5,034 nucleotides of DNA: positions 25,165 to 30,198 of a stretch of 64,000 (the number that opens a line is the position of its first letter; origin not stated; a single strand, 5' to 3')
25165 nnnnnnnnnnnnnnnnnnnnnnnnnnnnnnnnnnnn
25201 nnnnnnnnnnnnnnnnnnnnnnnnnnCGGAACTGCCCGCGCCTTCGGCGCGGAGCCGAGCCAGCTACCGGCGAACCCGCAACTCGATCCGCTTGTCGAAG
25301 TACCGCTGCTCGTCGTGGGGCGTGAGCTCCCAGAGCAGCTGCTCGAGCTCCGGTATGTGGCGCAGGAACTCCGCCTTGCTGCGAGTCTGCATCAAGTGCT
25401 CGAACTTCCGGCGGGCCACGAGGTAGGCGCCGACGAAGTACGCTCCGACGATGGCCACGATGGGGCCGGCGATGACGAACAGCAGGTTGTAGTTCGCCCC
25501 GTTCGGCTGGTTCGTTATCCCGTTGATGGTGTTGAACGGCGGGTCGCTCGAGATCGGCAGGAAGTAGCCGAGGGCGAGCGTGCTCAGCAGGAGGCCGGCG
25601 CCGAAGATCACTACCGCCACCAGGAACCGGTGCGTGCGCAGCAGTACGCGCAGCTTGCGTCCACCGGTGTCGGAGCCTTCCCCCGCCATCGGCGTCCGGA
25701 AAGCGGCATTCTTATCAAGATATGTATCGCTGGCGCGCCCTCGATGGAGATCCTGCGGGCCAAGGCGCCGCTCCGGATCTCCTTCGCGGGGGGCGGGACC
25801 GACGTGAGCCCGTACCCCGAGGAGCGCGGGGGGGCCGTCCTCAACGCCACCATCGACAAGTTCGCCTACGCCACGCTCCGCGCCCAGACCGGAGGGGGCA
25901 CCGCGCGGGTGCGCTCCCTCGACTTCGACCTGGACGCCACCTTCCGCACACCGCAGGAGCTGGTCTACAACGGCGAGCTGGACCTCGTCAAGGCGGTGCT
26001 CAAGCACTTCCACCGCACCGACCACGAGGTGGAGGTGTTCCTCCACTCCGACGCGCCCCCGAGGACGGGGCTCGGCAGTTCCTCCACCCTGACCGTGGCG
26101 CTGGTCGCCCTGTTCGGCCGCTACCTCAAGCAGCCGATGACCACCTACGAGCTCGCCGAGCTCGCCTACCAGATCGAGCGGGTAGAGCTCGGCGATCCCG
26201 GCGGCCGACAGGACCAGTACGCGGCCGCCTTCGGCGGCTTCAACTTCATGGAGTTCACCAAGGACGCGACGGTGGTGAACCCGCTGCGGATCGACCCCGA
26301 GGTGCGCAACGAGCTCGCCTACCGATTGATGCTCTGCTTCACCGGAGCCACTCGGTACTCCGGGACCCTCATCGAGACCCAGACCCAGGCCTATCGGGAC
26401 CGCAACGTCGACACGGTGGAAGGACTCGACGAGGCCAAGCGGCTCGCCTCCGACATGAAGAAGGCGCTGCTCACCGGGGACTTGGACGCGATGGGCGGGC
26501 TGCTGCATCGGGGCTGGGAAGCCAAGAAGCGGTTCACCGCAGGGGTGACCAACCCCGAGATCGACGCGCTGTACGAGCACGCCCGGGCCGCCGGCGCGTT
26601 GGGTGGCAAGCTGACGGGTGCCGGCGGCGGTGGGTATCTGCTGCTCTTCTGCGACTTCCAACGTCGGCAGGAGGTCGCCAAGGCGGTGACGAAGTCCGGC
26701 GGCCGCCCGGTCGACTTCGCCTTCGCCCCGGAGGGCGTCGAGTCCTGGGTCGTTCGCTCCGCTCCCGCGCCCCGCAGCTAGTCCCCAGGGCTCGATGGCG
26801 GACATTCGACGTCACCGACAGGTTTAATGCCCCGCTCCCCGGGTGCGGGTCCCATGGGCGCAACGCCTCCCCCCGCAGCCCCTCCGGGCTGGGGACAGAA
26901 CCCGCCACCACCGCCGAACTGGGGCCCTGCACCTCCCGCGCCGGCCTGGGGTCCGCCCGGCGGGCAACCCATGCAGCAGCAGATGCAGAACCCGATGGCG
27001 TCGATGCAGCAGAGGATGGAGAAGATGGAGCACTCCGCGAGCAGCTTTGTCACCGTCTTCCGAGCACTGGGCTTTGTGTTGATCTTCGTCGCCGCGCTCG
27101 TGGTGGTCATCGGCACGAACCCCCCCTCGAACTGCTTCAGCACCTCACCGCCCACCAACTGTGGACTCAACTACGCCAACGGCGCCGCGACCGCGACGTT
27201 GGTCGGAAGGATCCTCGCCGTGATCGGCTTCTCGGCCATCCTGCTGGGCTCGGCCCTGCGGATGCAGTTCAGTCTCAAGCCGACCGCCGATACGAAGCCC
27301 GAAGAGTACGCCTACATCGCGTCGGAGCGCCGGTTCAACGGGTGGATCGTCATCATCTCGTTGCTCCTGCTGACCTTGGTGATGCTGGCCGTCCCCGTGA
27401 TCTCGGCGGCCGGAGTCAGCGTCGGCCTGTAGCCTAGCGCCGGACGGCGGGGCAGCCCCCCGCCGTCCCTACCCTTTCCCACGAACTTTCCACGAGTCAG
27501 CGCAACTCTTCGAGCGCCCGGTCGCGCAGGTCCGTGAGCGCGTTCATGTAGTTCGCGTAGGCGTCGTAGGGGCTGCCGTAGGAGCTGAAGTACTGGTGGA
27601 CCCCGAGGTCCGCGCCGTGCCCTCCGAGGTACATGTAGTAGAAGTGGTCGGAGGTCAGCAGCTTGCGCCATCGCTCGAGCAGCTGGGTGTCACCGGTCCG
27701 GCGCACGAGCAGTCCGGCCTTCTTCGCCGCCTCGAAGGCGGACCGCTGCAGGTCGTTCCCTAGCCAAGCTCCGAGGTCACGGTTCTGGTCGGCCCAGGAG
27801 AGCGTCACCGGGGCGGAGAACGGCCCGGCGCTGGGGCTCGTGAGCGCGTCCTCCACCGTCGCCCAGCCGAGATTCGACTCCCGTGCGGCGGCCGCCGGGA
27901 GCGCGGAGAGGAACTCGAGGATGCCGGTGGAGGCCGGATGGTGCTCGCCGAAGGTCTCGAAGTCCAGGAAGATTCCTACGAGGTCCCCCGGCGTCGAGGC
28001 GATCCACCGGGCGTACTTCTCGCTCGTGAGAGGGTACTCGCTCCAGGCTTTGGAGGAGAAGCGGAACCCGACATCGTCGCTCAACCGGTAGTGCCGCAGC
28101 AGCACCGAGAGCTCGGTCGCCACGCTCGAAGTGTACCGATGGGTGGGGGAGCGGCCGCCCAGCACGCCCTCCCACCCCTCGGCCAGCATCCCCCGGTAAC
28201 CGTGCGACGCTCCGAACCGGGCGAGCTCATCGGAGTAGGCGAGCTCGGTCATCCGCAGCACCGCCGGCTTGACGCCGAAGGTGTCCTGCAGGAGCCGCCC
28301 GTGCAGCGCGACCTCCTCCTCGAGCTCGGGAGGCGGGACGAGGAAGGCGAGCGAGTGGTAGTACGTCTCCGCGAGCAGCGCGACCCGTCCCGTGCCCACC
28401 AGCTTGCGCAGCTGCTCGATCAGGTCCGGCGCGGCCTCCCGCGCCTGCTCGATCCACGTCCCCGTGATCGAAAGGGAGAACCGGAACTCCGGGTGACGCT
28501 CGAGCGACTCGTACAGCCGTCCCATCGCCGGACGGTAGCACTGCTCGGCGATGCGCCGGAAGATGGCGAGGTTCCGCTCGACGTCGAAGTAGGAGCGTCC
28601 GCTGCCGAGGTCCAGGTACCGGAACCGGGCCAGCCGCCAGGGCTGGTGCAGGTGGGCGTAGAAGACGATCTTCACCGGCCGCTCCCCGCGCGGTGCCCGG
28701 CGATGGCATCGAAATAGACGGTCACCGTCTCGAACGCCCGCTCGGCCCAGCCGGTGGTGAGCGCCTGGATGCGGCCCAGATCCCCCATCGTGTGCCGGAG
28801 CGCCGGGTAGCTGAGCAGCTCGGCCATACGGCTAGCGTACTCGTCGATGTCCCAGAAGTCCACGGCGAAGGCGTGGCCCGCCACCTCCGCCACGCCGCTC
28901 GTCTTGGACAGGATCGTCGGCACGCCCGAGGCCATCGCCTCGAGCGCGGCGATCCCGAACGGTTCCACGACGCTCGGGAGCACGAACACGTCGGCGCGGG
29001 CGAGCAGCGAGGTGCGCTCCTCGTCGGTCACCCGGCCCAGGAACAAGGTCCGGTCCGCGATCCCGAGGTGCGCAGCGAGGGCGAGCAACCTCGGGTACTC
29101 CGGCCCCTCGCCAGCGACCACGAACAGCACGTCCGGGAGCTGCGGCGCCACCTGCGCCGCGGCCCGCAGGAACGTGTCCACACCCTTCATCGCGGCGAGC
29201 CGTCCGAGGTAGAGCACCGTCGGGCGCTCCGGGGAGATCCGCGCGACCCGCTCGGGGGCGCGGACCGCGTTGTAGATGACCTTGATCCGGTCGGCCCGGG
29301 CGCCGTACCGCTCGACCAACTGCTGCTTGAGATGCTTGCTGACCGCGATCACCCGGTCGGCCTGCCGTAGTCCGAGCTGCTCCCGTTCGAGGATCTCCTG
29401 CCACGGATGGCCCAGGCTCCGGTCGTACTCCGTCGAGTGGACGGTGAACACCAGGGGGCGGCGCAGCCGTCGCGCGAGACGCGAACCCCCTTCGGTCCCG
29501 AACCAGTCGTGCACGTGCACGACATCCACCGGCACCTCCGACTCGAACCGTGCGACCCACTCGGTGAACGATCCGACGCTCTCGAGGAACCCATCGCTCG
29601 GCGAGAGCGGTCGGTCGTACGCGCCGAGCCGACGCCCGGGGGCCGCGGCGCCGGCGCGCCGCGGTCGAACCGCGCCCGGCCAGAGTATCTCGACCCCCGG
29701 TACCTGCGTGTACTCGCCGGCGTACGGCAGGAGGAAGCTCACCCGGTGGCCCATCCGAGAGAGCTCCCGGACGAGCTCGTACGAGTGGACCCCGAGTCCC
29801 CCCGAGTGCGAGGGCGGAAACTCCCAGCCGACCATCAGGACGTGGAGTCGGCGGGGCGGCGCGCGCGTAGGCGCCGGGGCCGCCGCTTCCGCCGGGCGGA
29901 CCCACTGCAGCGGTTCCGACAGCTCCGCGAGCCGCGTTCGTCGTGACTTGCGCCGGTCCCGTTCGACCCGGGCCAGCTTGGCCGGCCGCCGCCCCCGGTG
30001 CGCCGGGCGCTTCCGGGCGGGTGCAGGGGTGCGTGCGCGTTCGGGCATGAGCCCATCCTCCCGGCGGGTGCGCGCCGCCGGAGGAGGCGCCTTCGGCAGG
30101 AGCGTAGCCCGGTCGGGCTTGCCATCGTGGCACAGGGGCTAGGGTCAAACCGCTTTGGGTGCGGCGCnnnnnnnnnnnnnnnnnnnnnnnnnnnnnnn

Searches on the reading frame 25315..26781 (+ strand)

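Call 7: search_protein_families(library=pfam, proteins=[window:25315-26781:+], max_evalue=0.01)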
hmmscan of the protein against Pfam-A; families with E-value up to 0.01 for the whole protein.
window:25315-26781:+ (488 aa): 2 families
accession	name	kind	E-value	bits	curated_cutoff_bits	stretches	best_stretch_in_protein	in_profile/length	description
PF00288.32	GHMP_kinases_N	-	1.8e-18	67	22.3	1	224-308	2-87/87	GHMP kinases N terminal domain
PF08544.19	GHMP_kinases_C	-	5.4e-14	52.8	21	1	381-461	1-82/85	GHMP kinases C terminal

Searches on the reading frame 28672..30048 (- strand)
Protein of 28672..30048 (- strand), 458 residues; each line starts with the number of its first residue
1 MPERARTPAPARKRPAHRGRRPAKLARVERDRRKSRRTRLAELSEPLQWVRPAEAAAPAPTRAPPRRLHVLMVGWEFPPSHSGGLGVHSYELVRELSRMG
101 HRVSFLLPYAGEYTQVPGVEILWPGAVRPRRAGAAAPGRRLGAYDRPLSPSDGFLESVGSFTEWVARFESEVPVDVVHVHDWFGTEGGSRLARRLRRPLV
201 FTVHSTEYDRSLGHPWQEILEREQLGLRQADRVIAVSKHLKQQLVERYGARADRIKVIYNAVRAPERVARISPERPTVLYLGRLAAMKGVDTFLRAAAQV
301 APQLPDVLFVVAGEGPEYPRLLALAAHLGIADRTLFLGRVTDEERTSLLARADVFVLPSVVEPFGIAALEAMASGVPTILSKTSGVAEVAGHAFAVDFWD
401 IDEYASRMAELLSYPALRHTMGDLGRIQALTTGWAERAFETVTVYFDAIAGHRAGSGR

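Call 87: search_protein_families(library=pfam, proteins=[window:28672-30048:-], max_evalue=0.001)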
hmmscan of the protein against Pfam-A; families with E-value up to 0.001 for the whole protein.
window:28672-30048:- (458 aa): 6 families
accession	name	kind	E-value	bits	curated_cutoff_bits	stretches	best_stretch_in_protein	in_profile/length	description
PF00534.26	Glycos_transf_1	-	6.4e-38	130.4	26.4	1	270-425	10-169/172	Glycosyl transferases group 1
PF13692.12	Glyco_trans_1_4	-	3.5e-31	108.8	27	1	275-413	1-141/142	Glycosyl transferases group 1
PF13439.12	Glyco_transf_4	-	1.4e-29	103.7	28.5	1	83-262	2-166/170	Glycosyltransferase Family 4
PF13579.12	Glyco_trans_4_4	-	1.8e-23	84.1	29.7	1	83-260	1-157/158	Glycosyl transferase 4-like domain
PF20706.3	GT4-conflict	-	3.5e-20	72.8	26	1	156-389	82-319/385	Family 4 Glycosyltransferase in conflict systems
PF08323.17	Glyco_transf_5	-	5.3e-16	59.5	22.7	2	69-114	1-47/239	Starch synthase catalytic domain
